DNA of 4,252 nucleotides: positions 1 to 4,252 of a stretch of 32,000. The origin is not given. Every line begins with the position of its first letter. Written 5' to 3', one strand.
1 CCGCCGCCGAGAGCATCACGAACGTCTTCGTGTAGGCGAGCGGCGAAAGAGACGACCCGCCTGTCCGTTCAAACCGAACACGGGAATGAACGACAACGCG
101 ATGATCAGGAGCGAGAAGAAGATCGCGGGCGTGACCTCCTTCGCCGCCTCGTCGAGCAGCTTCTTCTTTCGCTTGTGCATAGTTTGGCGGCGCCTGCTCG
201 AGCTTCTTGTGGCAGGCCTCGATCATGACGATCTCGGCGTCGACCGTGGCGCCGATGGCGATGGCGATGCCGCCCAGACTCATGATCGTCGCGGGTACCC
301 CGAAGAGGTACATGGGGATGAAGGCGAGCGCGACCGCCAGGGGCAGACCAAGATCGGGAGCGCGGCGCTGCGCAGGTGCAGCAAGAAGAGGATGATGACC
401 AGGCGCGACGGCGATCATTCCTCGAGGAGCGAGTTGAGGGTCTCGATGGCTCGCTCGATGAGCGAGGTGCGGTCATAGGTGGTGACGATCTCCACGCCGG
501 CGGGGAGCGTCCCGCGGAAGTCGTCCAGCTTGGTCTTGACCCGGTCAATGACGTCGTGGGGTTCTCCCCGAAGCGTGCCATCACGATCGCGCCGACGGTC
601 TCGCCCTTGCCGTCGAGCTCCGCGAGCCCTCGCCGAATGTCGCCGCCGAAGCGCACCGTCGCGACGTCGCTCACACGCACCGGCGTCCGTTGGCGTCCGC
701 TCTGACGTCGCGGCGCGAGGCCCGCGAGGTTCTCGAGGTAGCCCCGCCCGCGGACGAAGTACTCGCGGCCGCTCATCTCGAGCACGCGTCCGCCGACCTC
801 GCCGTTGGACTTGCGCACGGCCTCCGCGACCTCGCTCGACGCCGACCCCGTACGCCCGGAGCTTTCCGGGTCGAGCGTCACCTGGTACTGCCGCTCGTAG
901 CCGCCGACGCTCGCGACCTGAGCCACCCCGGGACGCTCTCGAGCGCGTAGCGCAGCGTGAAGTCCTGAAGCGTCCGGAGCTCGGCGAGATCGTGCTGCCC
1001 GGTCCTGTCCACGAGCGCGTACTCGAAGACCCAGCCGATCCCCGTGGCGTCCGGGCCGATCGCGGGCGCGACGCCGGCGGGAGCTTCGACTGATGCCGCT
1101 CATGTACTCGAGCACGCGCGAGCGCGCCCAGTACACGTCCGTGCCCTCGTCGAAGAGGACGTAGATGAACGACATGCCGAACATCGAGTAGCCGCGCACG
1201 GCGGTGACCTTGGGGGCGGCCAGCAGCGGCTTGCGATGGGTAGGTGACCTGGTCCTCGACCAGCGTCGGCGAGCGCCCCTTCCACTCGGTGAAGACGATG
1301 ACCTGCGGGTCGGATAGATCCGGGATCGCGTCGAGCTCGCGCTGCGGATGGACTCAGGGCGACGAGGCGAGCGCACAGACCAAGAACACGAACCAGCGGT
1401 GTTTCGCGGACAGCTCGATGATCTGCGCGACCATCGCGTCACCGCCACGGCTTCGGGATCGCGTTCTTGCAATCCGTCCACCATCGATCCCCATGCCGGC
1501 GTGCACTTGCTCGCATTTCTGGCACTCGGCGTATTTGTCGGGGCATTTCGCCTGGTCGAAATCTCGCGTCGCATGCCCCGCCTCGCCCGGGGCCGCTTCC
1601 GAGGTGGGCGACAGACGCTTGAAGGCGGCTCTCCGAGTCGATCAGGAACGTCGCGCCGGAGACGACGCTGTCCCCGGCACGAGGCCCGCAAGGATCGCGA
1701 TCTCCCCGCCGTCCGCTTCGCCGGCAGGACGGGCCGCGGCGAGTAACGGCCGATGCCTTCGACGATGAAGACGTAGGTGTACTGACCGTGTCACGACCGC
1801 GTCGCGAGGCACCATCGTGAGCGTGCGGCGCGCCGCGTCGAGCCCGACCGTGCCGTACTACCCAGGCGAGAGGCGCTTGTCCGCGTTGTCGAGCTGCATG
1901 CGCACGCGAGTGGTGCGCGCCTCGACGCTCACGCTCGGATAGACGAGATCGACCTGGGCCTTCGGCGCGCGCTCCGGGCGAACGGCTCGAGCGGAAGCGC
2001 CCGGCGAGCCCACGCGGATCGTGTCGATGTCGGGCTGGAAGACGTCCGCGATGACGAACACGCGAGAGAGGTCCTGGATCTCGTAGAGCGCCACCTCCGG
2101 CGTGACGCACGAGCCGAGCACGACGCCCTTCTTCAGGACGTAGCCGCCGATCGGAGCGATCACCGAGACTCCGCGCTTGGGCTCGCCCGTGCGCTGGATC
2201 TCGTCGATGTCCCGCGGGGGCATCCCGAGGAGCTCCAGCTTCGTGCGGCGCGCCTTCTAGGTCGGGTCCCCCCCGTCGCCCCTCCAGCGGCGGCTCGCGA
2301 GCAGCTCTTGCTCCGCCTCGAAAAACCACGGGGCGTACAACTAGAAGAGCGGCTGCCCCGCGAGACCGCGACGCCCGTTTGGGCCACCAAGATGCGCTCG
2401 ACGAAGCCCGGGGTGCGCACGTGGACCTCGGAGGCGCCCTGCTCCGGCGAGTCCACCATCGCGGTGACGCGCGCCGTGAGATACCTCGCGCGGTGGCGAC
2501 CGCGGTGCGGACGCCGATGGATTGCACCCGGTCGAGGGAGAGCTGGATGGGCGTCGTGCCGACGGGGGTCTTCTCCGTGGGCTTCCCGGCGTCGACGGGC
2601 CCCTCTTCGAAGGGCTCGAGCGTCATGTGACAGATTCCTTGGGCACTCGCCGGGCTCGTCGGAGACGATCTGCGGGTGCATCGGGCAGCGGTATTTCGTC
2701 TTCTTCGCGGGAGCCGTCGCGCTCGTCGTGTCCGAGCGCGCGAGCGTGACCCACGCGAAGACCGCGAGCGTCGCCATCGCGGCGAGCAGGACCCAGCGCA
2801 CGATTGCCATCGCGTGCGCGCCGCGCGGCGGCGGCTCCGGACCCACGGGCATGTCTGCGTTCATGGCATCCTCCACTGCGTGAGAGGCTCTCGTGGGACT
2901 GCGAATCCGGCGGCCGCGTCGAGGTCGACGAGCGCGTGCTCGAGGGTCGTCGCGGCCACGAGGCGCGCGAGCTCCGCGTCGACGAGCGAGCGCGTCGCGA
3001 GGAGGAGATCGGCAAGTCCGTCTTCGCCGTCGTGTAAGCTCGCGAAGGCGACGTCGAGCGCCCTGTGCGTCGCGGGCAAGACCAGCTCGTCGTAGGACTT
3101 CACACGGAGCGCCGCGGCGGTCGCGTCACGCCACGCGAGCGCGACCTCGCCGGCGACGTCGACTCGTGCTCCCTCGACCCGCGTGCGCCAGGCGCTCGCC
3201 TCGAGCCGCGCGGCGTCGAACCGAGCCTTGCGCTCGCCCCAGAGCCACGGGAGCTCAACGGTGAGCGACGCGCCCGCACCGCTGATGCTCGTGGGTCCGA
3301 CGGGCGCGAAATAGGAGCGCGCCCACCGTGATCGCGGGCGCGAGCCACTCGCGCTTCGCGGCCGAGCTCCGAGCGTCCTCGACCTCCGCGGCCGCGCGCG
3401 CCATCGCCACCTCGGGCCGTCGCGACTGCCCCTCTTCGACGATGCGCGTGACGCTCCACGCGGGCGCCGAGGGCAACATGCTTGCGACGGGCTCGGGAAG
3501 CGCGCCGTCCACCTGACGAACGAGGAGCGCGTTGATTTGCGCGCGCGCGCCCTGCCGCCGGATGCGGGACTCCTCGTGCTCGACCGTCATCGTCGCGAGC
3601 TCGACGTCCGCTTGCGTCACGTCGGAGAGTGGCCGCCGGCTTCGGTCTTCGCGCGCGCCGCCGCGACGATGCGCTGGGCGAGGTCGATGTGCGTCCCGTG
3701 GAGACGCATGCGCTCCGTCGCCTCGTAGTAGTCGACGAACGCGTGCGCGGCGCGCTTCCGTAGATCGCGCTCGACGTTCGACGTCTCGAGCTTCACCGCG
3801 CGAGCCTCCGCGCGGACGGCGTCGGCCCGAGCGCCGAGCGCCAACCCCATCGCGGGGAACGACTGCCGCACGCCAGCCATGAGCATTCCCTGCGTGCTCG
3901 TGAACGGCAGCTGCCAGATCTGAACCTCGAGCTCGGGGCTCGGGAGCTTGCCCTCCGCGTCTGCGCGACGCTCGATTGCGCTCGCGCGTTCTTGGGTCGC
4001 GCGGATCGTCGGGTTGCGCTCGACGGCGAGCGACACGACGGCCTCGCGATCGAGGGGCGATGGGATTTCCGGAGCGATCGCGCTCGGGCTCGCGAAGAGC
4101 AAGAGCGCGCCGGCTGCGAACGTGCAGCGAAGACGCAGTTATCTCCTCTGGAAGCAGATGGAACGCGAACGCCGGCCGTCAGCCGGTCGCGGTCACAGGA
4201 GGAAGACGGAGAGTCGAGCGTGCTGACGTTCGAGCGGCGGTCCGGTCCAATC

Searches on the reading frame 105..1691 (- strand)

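Call 34: search_protein_families(library=pfam, proteins=[window:105-1691:-], max_evalue=0.001)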
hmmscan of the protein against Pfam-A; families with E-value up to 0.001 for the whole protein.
window:105-1691:- (528 aa): 1 family
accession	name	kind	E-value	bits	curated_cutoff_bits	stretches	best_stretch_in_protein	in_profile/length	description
PF00873.25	ACR_tran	-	1e-15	57.1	28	1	160-377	73-291/1021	AcrB/AcrD/AcrF family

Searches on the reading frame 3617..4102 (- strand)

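Call 34: search_protein_families(library=pfam, proteins=[window:3617-4102:-], max_evalue=0.001)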
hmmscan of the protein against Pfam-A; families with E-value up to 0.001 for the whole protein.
window:3617-4102:- (161 aa): 1 family
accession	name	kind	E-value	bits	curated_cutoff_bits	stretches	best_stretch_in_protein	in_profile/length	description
PF02321.23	OEP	-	6.4e-09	36.3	22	1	21-159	3-150/187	Outer membrane efflux protein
